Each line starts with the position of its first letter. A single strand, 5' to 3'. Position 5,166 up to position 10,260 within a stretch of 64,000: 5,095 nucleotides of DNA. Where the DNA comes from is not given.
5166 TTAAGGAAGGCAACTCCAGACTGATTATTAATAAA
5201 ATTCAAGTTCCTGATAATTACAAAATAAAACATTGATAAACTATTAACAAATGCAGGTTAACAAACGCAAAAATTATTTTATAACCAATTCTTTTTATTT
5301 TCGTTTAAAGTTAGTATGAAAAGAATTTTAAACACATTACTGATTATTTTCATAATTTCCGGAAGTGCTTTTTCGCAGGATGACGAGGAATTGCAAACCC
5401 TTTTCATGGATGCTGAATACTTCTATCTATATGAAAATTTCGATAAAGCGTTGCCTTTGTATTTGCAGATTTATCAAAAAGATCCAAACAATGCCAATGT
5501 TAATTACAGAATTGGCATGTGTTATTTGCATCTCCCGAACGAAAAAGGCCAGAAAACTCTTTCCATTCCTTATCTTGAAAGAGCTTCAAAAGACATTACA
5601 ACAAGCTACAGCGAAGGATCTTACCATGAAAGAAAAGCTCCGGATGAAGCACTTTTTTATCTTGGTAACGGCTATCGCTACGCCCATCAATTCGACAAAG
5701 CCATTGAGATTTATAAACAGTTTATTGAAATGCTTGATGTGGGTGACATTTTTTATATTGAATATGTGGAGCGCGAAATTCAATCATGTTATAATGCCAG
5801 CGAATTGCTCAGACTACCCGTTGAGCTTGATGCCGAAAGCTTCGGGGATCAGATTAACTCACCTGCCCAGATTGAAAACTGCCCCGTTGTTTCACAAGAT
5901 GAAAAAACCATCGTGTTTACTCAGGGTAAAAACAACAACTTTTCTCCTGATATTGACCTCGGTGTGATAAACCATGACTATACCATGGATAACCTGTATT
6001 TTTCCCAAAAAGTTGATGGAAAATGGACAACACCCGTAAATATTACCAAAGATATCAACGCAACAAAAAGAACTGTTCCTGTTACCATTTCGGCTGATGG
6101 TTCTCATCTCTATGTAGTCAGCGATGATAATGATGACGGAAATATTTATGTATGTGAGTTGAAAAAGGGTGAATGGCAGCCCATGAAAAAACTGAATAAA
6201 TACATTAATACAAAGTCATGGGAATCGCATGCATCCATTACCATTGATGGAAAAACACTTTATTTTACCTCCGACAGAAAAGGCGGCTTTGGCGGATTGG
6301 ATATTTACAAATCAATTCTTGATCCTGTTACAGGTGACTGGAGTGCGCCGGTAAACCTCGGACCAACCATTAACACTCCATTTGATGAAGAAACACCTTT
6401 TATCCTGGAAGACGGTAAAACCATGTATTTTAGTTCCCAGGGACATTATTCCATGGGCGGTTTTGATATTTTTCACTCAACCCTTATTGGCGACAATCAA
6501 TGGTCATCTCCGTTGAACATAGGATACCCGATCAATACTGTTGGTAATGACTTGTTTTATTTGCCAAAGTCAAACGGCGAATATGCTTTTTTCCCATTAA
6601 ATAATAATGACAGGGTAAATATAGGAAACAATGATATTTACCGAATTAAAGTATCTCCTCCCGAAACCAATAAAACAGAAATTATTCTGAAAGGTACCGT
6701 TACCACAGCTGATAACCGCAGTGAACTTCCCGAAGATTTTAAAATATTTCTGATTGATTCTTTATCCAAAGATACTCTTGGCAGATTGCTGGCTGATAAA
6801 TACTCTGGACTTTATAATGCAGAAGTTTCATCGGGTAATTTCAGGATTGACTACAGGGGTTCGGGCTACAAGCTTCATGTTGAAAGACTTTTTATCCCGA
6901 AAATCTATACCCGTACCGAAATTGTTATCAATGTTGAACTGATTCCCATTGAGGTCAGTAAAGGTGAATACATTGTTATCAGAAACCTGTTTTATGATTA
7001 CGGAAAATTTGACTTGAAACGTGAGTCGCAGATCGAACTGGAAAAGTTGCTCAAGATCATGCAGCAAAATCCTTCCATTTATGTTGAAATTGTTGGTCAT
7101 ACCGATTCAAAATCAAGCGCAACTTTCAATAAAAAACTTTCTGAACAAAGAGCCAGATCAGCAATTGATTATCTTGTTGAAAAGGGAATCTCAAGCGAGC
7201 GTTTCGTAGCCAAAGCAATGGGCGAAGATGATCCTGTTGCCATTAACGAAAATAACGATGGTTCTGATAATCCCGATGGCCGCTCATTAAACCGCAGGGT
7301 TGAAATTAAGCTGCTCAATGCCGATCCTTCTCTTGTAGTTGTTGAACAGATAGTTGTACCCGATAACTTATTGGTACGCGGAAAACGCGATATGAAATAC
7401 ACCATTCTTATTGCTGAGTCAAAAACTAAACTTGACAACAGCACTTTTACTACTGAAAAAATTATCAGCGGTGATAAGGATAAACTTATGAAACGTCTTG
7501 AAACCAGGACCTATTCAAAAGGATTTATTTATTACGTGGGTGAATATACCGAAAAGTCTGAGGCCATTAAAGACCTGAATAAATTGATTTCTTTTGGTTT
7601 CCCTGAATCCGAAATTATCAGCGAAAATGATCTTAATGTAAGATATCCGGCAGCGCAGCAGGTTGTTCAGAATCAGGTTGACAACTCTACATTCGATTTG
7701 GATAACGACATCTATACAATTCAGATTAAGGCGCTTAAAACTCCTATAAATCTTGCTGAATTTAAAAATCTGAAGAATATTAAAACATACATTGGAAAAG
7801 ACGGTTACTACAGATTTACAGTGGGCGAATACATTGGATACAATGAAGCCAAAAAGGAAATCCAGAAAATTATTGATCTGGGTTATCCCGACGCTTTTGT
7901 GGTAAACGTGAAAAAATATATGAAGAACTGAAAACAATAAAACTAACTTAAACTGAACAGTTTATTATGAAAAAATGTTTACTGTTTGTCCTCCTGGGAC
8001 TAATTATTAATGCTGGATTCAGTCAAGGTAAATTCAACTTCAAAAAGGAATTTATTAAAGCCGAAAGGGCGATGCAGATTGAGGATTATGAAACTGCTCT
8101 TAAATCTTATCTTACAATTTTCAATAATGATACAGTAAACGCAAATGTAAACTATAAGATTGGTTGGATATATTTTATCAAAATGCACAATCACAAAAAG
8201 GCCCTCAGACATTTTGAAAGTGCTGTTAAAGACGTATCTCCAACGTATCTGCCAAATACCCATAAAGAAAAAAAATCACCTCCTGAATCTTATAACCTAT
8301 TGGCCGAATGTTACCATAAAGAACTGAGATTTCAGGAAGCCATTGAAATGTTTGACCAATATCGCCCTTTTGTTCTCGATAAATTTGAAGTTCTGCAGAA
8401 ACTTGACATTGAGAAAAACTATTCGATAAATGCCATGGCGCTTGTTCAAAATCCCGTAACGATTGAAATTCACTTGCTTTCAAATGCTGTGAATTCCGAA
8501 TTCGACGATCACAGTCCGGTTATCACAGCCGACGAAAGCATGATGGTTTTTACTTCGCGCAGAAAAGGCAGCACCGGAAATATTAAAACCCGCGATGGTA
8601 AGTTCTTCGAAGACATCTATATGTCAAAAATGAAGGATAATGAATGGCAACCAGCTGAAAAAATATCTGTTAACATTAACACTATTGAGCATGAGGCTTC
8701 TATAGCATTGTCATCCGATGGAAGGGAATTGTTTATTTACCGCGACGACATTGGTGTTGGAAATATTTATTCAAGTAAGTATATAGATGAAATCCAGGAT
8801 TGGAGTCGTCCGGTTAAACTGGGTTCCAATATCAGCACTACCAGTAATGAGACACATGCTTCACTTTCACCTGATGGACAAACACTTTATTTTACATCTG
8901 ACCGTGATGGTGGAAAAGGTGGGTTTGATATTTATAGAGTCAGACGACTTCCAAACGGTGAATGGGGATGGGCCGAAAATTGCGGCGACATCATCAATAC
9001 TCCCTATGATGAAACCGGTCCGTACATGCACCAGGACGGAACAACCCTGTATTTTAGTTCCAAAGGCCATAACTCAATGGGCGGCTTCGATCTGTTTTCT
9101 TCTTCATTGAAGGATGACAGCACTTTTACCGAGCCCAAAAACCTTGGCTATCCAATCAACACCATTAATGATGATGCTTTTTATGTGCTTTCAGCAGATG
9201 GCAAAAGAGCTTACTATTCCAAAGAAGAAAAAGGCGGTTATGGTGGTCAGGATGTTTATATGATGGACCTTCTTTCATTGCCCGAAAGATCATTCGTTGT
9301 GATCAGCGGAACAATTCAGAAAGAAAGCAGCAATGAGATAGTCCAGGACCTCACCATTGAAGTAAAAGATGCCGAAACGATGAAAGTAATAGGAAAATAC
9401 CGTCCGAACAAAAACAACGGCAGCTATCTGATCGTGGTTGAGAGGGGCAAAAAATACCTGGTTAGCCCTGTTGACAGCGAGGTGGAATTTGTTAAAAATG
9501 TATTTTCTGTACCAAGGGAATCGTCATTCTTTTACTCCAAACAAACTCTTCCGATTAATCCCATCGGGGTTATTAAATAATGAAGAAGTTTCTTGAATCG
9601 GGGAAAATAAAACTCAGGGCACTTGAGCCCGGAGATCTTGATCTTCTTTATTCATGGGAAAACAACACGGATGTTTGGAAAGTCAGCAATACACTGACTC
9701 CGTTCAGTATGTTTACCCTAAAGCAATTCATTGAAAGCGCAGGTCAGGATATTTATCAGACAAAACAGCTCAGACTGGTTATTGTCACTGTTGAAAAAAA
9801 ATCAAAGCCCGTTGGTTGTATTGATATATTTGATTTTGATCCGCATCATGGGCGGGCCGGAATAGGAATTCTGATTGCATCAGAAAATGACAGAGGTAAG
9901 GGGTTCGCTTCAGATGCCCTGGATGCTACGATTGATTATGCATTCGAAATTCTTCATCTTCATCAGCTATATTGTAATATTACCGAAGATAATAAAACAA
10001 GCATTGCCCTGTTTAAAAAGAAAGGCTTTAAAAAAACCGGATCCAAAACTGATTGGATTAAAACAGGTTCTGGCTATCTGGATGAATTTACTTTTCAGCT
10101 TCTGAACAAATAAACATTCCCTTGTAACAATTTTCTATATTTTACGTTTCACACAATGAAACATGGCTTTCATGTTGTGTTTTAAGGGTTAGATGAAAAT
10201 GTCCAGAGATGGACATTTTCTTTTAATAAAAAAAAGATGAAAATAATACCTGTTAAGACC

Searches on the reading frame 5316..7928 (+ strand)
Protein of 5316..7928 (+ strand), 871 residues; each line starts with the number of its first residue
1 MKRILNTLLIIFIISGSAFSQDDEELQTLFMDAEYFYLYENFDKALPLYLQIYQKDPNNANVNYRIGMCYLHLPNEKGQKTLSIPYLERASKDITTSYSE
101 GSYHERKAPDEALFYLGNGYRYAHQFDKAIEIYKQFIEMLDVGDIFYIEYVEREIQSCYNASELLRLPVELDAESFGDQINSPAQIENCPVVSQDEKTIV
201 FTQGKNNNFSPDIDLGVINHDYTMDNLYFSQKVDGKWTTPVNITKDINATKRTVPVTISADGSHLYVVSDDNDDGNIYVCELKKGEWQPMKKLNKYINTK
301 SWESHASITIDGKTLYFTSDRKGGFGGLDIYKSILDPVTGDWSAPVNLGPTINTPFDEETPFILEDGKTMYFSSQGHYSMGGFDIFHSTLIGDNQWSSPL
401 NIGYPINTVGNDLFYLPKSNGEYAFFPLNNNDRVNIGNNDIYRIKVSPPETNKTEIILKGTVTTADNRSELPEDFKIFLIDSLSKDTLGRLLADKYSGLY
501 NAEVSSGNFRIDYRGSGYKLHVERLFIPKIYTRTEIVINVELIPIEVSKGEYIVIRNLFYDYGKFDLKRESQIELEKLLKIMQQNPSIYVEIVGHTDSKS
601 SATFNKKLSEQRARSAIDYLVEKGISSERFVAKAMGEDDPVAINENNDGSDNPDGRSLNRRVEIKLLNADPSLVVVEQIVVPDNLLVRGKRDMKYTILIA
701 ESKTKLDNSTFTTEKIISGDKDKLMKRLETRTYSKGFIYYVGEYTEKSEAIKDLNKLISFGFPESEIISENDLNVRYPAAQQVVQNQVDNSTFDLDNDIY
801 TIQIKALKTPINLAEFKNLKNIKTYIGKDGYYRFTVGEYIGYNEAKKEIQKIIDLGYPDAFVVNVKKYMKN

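Call 37: search_protein_families(library=pfam, proteins=[window:5316-7928:+], max_evalue=0.0001)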
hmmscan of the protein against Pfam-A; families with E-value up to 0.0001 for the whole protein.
window:5316-7928:+ (871 aa): 2 families
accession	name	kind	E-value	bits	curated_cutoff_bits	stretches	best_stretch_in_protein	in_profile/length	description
PF07676.18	PD40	-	1.5e-19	69.9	20.9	2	349-386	2-37/38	WD40-like Beta Propeller Repeat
PF00691.25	OmpA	-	2.2e-18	66.9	27.2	1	559-649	1-93/98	OmpA family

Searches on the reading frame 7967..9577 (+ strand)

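Call 37: search_protein_families(library=pfam, proteins=[window:7967-9577:+], max_evalue=0.0001)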
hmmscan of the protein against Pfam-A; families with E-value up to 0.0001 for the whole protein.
window:7967-9577:+ (537 aa): 3 families
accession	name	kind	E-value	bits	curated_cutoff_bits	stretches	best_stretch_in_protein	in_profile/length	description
PF07676.18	PD40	-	5.7e-30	103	20.9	2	286-324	2-38/38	WD40-like Beta Propeller Repeat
PF00515.34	TPR_1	-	3.4e-06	27.1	27.8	0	107-131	2-26/34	Tetratricopeptide repeat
PF13424.12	TPR_12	-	6.3e-06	26.7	30.1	0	39-87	24-72/77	Tetratricopeptide repeat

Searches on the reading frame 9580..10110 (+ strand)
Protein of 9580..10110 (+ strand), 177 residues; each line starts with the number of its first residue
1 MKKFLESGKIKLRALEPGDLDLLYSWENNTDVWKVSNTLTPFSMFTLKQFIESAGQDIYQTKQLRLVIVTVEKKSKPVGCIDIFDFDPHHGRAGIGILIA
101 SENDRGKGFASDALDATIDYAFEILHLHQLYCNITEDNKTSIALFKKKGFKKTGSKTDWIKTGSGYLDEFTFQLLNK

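Call 37: search_protein_families(library=pfam, proteins=[window:9580-10110:+], max_evalue=0.0001)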
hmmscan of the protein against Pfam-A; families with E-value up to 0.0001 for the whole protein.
window:9580-10110:+ (177 aa): 4 families
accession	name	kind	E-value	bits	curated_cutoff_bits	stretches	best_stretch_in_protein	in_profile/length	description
PF13302.13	Acetyltransf_3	-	2.3e-21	77.4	25.4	1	10-151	2-138/138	Acetyltransferase (GNAT) domain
PF00583.31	Acetyltransf_1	-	2e-11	44.6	20.7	1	62-150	31-116/116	Acetyltransferase (GNAT) family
PF13420.13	Acetyltransf_4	-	2.9e-09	37.6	24.3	1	12-169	1-153/155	Acetyltransferase (GNAT) domain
PF13523.12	Acetyltransf_8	-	7.6e-08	32.5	27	1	19-154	5-141/145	Acetyltransferase (GNAT) domain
